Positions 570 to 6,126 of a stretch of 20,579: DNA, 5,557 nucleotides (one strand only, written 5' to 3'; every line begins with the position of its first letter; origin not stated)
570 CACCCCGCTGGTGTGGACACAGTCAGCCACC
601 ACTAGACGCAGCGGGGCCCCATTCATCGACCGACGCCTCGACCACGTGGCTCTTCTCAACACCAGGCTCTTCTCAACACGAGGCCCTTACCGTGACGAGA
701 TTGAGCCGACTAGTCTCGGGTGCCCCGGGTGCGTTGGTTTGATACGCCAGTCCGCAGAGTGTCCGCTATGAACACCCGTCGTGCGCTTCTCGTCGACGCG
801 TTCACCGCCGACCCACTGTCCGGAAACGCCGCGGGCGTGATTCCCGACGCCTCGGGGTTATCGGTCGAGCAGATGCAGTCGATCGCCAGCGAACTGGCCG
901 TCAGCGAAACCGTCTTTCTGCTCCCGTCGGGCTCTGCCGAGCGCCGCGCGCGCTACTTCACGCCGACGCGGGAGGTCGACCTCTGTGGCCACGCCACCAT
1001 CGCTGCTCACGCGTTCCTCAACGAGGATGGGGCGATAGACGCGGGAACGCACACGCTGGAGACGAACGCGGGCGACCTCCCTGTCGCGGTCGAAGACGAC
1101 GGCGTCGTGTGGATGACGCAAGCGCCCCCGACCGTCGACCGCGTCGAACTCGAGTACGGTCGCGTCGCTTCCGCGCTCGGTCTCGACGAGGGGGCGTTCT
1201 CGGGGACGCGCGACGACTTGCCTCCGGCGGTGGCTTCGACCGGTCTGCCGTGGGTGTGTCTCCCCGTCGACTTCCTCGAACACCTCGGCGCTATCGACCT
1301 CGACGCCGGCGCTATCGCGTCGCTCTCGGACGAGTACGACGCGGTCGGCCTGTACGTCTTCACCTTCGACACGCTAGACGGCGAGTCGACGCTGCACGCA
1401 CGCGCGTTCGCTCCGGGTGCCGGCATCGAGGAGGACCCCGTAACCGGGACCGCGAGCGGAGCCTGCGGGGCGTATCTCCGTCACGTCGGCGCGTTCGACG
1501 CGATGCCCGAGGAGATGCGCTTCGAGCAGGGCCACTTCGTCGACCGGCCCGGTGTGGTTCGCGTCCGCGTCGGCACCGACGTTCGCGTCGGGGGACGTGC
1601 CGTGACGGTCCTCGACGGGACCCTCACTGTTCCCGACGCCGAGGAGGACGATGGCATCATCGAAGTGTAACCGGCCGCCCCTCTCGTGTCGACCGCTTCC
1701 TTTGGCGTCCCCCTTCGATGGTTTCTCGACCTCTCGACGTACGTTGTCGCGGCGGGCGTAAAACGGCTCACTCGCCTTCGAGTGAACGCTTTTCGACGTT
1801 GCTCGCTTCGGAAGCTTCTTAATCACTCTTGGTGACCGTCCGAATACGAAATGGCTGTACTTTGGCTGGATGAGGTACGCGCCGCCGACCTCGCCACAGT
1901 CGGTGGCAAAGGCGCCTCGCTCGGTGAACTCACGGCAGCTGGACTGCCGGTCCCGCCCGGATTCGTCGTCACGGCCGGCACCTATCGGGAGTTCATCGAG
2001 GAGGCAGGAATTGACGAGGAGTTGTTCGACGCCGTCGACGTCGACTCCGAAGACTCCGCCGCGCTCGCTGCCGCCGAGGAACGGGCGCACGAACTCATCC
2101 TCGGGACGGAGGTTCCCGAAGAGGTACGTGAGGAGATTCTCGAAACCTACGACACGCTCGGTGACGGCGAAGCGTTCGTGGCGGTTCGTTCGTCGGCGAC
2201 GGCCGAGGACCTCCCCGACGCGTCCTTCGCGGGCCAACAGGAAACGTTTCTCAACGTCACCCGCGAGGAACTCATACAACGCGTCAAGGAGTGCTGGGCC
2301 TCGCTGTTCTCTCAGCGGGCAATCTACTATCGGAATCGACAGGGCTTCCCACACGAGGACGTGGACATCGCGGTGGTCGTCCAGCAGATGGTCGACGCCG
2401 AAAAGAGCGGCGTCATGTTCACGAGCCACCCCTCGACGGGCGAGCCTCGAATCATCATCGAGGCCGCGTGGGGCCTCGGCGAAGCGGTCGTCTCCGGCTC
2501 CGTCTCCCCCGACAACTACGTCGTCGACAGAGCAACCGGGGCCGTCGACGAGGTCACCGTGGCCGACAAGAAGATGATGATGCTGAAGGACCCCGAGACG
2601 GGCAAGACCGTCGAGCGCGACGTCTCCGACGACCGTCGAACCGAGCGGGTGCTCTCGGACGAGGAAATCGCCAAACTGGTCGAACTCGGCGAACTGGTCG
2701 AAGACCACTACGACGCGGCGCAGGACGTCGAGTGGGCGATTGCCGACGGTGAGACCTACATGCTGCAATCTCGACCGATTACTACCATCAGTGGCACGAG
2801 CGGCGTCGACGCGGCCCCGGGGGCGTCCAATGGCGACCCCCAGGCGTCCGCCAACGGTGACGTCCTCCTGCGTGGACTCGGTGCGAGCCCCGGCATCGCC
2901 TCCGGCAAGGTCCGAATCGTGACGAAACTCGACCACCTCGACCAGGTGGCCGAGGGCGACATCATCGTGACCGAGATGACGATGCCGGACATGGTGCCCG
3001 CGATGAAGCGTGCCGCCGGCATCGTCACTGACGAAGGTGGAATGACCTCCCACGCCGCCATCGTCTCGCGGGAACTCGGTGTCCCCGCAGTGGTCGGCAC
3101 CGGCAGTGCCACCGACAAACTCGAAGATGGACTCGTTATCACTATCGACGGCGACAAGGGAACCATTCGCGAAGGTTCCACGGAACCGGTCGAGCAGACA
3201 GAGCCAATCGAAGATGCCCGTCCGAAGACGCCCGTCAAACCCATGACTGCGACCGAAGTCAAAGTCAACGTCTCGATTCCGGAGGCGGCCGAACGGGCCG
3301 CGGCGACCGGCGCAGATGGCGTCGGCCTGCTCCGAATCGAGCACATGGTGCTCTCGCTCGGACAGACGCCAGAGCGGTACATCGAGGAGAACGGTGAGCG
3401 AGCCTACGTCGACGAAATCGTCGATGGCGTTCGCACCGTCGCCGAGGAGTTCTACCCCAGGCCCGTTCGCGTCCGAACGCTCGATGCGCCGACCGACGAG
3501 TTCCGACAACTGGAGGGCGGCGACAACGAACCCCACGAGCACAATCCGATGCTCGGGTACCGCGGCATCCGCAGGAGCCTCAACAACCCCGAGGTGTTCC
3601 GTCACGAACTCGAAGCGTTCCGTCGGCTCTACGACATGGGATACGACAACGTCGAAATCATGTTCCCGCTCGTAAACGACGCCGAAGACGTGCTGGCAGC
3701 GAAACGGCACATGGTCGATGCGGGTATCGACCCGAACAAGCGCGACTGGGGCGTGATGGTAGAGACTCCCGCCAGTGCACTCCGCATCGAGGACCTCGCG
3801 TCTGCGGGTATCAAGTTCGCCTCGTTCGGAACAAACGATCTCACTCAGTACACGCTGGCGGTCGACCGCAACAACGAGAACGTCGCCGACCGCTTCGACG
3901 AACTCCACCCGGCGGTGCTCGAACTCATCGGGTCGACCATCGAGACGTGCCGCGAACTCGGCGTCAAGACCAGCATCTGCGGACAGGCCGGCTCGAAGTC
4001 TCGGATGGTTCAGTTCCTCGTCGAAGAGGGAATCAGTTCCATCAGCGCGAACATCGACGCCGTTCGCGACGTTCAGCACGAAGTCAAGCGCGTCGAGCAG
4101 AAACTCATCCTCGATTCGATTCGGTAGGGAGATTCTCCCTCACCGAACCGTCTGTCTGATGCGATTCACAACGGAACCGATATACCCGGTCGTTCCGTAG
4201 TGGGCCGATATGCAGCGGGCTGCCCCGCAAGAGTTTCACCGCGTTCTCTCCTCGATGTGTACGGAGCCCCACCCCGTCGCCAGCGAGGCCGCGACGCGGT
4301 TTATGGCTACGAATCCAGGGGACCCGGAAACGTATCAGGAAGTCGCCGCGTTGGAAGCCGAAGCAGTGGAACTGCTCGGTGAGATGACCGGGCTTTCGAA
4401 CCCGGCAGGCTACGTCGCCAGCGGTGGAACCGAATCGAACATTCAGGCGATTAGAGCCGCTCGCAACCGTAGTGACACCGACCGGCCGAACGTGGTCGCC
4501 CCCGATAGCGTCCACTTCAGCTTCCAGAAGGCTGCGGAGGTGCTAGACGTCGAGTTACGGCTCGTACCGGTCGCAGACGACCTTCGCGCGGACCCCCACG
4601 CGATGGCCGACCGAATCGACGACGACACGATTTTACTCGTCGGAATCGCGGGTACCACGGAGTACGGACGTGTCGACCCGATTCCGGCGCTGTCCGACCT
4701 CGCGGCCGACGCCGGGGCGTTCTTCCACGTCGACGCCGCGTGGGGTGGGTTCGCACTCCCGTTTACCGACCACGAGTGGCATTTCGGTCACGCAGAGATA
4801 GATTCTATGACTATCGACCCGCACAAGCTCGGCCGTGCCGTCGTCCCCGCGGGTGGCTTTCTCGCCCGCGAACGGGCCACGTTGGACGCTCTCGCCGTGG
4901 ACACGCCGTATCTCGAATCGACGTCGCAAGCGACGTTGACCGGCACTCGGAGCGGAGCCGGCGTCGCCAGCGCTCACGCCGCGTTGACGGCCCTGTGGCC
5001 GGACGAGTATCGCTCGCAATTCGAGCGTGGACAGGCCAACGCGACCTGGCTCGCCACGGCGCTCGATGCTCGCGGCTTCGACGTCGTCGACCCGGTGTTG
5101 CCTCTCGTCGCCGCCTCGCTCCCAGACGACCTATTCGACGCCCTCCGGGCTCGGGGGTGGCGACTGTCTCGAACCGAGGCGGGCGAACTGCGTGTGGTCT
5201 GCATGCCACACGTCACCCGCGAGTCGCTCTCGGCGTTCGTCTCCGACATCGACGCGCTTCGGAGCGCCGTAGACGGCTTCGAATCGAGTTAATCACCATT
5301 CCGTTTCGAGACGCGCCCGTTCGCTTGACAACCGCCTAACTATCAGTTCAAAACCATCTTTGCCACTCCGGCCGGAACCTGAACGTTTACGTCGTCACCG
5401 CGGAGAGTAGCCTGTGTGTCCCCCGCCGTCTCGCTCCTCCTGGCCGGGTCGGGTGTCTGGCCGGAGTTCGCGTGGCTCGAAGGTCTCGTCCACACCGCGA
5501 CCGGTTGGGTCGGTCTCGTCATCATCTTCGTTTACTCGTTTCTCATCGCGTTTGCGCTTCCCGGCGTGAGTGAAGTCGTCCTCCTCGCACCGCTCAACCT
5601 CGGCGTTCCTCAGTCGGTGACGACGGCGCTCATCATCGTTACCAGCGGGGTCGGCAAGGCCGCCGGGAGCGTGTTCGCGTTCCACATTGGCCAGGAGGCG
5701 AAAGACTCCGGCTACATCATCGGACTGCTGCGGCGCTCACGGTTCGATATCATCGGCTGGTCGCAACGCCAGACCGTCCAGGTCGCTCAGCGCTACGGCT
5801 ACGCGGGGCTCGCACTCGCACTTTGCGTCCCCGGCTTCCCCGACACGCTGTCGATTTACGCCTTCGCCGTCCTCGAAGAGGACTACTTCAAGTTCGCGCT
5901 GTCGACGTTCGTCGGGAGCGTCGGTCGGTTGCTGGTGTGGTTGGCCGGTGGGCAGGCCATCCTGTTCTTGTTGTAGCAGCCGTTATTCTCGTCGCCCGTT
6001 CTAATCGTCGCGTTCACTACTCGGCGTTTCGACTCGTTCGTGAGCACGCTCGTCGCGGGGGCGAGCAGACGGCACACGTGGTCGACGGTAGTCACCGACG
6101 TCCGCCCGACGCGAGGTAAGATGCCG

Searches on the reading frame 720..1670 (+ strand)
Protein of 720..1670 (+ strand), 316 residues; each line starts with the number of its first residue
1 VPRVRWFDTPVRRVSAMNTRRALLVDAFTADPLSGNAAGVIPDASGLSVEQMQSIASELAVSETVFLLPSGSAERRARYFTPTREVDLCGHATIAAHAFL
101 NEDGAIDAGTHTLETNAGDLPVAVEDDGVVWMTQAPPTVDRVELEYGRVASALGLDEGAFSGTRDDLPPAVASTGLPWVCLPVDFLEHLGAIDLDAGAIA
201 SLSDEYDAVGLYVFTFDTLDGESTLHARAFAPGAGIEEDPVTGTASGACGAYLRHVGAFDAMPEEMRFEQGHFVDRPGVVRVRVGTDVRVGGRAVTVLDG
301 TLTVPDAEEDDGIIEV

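Call 9: search_protein_families(library=pfam, proteins=[window:720-1670:+], max_evalue=0.001)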
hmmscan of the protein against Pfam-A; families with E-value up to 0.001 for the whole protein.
window:720-1670:+ (316 aa): 1 family
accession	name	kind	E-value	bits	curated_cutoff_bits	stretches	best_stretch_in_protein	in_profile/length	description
PF02567.21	PhzC-PhzF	-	3.2e-67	227.4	27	1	25-300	1-281/281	Phenazine biosynthesis-like protein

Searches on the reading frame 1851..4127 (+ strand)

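Call 9: search_protein_families(library=pfam, proteins=[window:1851-4127:+], max_evalue=0.001)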
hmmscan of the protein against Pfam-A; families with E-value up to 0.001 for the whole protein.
window:1851-4127:+ (758 aa): 3 families
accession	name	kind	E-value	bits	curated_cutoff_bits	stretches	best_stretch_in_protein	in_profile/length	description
PF01326.24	PPDK_N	-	4.2e-110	368.5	27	1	16-317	3-316/328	Pyruvate phosphate dikinase, AMP/ATP-binding domain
PF02896.24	PEP-utilizers_C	-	3.6e-77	259.9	22.8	1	460-749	12-292/293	PEP-utilising enzyme, PEP-binding domain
PF00391.29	PEP-utilizers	-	2.6e-28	97.9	23.1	1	367-437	2-72/72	PEP-utilising enzyme, mobile domain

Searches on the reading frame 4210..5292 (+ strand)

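Call 9: search_protein_families(library=pfam, proteins=[window:4210-5292:+], max_evalue=0.001)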
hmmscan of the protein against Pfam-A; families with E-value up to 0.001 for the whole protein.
window:4210-5292:+ (360 aa): 3 families
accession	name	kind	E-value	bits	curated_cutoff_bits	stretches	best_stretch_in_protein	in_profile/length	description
PF00282.25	Pyridoxal_deC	-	8.1e-29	100.9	27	1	21-239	53-300/375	Pyridoxal-dependent decarboxylase conserved domain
PF00266.25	Aminotran_5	-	5.1e-08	32.7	21.5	1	68-177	65-177/371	Aminotransferase class-V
PF00155.27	Aminotran_1_2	-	1.5e-05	24.8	19.7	1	45-345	44-359/361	Aminotransferase class I and II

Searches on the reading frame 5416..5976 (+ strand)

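Call 9: search_protein_families(library=pfam, proteins=[window:5416-5976:+], max_evalue=0.001)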
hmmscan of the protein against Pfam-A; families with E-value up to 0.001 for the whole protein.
window:5416-5976:+ (186 aa): 1 family
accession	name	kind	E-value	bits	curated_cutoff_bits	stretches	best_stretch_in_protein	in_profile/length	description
PF09335.16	VTT_dom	-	1.5e-07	32.3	33.9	1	71-179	17-121/123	VTT domain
